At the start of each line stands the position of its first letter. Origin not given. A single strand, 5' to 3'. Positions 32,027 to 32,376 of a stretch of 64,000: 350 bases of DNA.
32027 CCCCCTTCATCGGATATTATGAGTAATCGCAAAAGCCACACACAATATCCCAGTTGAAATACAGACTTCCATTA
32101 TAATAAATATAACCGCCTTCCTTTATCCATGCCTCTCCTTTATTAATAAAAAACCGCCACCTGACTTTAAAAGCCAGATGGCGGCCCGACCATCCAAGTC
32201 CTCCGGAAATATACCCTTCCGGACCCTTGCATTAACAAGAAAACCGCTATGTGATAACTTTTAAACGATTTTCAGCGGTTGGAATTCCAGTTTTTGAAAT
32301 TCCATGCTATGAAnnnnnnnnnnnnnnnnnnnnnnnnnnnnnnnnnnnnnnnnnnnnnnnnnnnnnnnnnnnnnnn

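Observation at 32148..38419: Conserved ~80-nt two-hairpin RNA element present twice at 3-prime ends of minus-strand transcription units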

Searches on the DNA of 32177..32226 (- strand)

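Call 53: build_rna_model(alignment_id=A3, structure=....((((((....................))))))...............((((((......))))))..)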
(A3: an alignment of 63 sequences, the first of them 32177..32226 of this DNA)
Model R1 built from alignment A3 (63 sequences, 71 columns); structure: as given.
model positions 53; base pairs 12; branch points 1; effective number of sequences 28.64; information 1.047 bits per position. Calibrated on 0.2 Mb of random sequence (short: E-values are rough).
structure used (alignment columns):
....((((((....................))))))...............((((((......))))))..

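Call 54: search_with_rna_model(model_id=R1, sources=[window, L001, L005, L006, L009, L010, L011, L013, L018, L019, L020, L022, L026, L027, L028, L029, L030, L032, L034, L037, L038, L040, L042, L044, L045, L046, L048, L049, L051, L055, L058, L059, L060, L061, L062, L063, L064, L065, L066, L070, L071, L073, L074, L075, L076, L077, L078, L079, L081, L086, L088, L089, L092, L093, L098, L101, L102, L105, L108, L109, L113, L115, L116, L117, L120, L007, L014, L016, L054], max_evalue=0.01)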
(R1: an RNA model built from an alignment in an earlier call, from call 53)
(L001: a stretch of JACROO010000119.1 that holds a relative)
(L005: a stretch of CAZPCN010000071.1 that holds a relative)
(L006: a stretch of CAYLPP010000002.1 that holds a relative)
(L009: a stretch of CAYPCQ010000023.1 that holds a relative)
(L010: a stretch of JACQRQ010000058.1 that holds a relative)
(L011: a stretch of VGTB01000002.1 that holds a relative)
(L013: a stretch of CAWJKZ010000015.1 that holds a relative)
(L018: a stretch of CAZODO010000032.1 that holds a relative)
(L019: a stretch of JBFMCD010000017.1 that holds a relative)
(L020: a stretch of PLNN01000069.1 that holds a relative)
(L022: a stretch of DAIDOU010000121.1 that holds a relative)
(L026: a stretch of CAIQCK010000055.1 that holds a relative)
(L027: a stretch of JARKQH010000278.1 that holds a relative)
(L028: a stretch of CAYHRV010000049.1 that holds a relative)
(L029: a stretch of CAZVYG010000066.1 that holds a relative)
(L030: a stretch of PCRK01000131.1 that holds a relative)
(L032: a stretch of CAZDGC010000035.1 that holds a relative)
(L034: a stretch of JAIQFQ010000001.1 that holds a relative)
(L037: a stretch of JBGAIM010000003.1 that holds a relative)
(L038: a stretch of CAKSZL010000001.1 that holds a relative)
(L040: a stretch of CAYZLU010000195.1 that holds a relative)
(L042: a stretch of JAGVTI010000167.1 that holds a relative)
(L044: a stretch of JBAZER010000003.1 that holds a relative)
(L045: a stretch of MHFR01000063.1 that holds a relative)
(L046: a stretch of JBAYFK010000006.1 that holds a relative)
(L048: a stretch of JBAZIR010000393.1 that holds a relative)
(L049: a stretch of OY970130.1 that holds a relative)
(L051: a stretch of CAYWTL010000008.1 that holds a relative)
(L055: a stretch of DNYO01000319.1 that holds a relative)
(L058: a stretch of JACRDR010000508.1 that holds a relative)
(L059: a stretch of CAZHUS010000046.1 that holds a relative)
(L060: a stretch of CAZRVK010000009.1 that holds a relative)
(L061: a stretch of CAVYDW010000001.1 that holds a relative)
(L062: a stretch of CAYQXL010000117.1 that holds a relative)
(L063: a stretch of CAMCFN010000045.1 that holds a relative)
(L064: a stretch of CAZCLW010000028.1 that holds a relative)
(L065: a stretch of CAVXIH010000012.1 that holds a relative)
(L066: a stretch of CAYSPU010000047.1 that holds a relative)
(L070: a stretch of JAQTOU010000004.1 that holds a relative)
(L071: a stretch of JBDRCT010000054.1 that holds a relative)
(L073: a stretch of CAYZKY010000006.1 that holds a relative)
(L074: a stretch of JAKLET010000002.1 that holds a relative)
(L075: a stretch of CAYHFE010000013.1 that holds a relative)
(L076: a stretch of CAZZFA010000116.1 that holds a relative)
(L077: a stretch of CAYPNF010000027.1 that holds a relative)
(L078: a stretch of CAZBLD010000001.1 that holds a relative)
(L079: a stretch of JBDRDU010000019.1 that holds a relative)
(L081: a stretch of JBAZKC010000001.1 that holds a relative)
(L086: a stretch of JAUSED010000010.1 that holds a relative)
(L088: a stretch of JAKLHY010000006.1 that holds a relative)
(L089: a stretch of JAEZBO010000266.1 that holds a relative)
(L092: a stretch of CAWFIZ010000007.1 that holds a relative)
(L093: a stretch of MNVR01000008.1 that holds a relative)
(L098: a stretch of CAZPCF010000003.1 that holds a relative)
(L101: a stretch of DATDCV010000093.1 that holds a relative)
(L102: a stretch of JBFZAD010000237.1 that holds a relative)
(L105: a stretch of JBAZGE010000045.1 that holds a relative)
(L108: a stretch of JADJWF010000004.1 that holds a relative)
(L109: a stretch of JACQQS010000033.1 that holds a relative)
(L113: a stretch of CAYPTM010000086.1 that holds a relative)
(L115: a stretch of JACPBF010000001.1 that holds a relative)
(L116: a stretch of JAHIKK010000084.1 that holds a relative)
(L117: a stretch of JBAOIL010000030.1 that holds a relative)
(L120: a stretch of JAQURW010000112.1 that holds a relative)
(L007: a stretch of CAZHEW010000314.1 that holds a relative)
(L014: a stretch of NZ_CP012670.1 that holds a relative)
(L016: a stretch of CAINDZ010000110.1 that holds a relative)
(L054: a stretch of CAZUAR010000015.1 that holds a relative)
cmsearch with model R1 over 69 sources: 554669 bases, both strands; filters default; matches with E-value up to 0.01: 73.
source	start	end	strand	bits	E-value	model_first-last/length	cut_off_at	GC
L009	5721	5773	-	63.6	1.1e-12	1-53/53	no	0.6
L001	5454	5509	+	63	1.4e-12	1-53/53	no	0.52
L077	37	89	+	61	4.5e-12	1-53/53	no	0.7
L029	5818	5868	+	60.9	4.6e-12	1-53/53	no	0.76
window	32177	32226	-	60.9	4.8e-12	1-53/53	no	0.62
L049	3739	3792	-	60.8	4.9e-12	1-53/53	no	0.69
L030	1320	1371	-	60.4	6.1e-12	1-53/53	no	0.62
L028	2839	2888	+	59.6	9.6e-12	1-53/53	no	0.72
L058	468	517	-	59.4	1.1e-11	1-53/53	no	0.7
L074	7005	7061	+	59.3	1.1e-11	1-53/53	no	0.58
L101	5873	5925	-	59.2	1.2e-11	1-53/53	no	0.7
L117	5237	5287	+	59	1.3e-11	1-53/53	no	0.69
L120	2021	2077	-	58.9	1.4e-11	1-53/53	no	0.53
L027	5243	5293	+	57.9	2.3e-11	1-53/53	no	0.76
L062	13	71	+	57.8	2.6e-11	1-53/53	no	0.68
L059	3552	3604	-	57.6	2.8e-11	1-53/53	no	0.74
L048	2853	2904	+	57.5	3e-11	1-53/53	no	0.62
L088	1077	1131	-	57.3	3.4e-11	1-53/53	no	0.76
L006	3504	3552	-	57.1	3.7e-11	1-53/53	no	0.65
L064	3178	3225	+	56.9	4.2e-11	1-53/53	no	0.73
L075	5628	5680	+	56.9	4.2e-11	1-53/53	no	0.68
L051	3717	3770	-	56.7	4.6e-11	1-53/53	no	0.52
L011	2205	2254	-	56.7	4.6e-11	1-53/53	no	0.56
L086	4628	4682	-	56.6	4.8e-11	1-53/53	no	0.45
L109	4878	4929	-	56.5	5.1e-11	1-53/53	no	0.67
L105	387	446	-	56.3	5.7e-11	1-53/53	no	0.48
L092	6203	6259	+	56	6.6e-11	1-53/53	no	0.68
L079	1911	1961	+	55.9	7.1e-11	1-53/53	no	0.53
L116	408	463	+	55.9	7.1e-11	1-53/53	no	0.48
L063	937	988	+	55.4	9.2e-11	1-53/53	no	0.69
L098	2057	2108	+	55.2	1.1e-10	1-53/53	no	0.56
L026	5659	5710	+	54.8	1.3e-10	1-53/53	no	0.73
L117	6352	6403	+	54.5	1.5e-10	1-53/53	no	0.63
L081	3780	3836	-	54.4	1.6e-10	1-53/53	no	0.51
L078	3625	3679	-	54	2e-10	1-53/53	no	0.65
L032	7482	7534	+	54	2e-10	1-53/53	no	0.7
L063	3969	4019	+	53.9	2.1e-10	1-53/53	no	0.73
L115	1624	1684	-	53.9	2.2e-10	1-53/53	no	0.49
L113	6902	6947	-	53.6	2.6e-10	1-53/53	no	0.65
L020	5473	5531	+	53.4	2.8e-10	1-53/53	no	0.44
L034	2831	2885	-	53.2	3.1e-10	1-53/53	no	0.73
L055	1366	1424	-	53.1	3.3e-10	1-53/53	no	0.59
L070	728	775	+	53.1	3.4e-10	1-53/53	no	0.77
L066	974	1026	+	53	3.5e-10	1-53/53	no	0.79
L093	6484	6550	-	52.8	3.9e-10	1-53/53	no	0.54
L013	7272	7325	+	52.7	4.2e-10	1-53/53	no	0.67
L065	6352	6405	+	52.4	5e-10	1-53/53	no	0.65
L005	1820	1866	-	52.3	5.3e-10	1-53/53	no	0.7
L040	3272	3330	-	52.2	5.3e-10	1-53/53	no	0.51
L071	1398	1449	+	52.1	5.6e-10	1-53/53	no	0.62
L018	4818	4867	+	52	6e-10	1-53/53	no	0.82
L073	6747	6799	+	52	6.2e-10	1-53/53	no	0.7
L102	3231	3284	-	51.7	7.2e-10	1-53/53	no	0.59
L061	6798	6848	-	51.6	7.4e-10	1-53/53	no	0.69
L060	906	962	-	51.4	8.2e-10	1-53/53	no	0.51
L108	977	1028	-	51.4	8.3e-10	1-53/53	no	0.67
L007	3038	3089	+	51.4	8.4e-10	1-53/53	no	0.71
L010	1507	1559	+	50.6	1.3e-09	1-53/53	no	0.62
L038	3665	3720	-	49.5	2.4e-09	1-53/53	no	0.64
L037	934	986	+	49.3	2.6e-09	1-53/53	no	0.7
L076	899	949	-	49.2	2.7e-09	1-53/53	no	0.73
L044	7122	7172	+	49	3.1e-09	1-53/53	no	0.55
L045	1178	1238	+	48.8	3.4e-09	1-53/53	no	0.49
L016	165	216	+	48.4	4.3e-09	1-53/53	no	0.75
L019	679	734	+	47.8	6.1e-09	1-53/53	no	0.84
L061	1917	1968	-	47.7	6.2e-09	1-53/53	no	0.69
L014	5787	5839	+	47.2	8.5e-09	1-53/53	no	0.75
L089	4277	4332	-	46.7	1.1e-08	1-53/53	no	0.66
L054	4925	4974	+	45.7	1.9e-08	1-53/53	no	0.74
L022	2948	3003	-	42.1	1.3e-07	1-53/53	no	0.7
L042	1390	1455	-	41.7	1.7e-07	1-53/53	no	0.48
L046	7958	8000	-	32.6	2.4e-05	13-53/53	5'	0.56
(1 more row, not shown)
